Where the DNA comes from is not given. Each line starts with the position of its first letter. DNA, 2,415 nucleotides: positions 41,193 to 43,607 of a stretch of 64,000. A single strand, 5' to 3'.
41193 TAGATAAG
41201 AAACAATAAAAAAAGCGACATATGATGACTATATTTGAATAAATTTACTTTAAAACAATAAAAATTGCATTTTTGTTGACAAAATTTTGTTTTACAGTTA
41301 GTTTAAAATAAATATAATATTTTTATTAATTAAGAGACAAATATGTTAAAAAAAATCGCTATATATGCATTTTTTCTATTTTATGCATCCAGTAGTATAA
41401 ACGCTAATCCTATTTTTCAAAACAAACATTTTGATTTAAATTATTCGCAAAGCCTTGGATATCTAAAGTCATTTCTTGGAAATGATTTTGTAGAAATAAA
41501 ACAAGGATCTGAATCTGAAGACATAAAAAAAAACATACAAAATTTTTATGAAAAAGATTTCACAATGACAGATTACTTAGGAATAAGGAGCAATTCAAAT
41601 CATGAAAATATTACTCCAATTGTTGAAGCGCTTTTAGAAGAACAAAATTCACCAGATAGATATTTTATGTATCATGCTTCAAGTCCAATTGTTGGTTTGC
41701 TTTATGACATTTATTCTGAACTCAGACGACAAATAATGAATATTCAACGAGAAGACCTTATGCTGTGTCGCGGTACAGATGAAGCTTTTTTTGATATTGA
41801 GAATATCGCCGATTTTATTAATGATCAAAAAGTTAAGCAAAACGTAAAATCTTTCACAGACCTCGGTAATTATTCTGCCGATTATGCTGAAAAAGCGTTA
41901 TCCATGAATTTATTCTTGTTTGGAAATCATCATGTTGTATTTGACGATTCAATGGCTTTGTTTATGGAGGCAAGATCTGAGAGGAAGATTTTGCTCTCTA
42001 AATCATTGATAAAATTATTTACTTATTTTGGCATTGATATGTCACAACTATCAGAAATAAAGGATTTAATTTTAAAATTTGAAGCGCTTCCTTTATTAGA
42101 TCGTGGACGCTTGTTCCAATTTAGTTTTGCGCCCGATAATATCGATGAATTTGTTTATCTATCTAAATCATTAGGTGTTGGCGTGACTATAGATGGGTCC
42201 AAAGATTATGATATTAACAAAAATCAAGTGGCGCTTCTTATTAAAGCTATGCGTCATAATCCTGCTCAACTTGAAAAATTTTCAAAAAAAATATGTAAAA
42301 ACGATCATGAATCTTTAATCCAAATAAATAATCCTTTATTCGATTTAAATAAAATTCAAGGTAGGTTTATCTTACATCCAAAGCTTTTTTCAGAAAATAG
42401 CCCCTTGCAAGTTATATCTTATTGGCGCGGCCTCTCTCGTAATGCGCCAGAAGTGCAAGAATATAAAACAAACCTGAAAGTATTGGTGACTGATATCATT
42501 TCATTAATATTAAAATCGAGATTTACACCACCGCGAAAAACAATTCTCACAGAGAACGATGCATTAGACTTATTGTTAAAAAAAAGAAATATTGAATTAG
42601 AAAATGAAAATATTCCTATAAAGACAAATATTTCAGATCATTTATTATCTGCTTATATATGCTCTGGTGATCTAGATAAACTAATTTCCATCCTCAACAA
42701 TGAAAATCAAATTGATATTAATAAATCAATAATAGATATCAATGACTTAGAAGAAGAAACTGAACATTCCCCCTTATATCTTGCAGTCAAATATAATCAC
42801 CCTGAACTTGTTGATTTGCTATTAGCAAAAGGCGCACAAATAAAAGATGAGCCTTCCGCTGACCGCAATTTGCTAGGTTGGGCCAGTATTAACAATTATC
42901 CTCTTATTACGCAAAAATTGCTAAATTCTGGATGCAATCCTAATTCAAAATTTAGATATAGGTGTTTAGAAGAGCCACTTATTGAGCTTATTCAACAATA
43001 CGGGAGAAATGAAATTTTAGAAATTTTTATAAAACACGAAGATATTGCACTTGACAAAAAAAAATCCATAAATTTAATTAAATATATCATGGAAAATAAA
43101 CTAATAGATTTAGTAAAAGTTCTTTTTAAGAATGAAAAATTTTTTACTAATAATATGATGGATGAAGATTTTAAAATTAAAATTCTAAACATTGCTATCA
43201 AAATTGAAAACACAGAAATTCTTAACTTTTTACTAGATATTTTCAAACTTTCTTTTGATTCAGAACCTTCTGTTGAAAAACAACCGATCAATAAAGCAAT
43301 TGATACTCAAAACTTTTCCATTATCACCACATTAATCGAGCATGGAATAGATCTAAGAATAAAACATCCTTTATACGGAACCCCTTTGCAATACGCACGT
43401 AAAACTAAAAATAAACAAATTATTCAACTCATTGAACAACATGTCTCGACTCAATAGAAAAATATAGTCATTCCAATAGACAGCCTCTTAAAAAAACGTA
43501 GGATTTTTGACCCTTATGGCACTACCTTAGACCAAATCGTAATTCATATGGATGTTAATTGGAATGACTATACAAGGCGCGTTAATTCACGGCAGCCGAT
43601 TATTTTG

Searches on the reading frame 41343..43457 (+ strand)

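Call 47: search_protein_families(library=pfam, proteins=[window:41343-43457:+], max_evalue=0.001)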
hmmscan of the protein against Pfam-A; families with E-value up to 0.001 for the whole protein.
window:41343-43457:+ (704 aa): 5 families
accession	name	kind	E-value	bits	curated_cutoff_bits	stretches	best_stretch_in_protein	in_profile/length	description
PF12796.13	Ank_2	-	2.8e-18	66.7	27.3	2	455-536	8-89/90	Ankyrin repeats (3 copies)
PF00023.36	Ank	-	1.5e-10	41.2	21.1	0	475-500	3-28/33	Ankyrin repeat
PF13606.12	Ank_3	-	3.2e-10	39.6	22.3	0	475-500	3-28/30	Ankyrin repeat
PF13857.12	Ank_5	-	9.2e-09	35.9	27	0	464-500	7-42/56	Ankyrin repeats (many copies)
PF13637.12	Ank_4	-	1.2e-06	29.1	22.7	0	480-526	3-49/50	Ankyrin repeats (many copies)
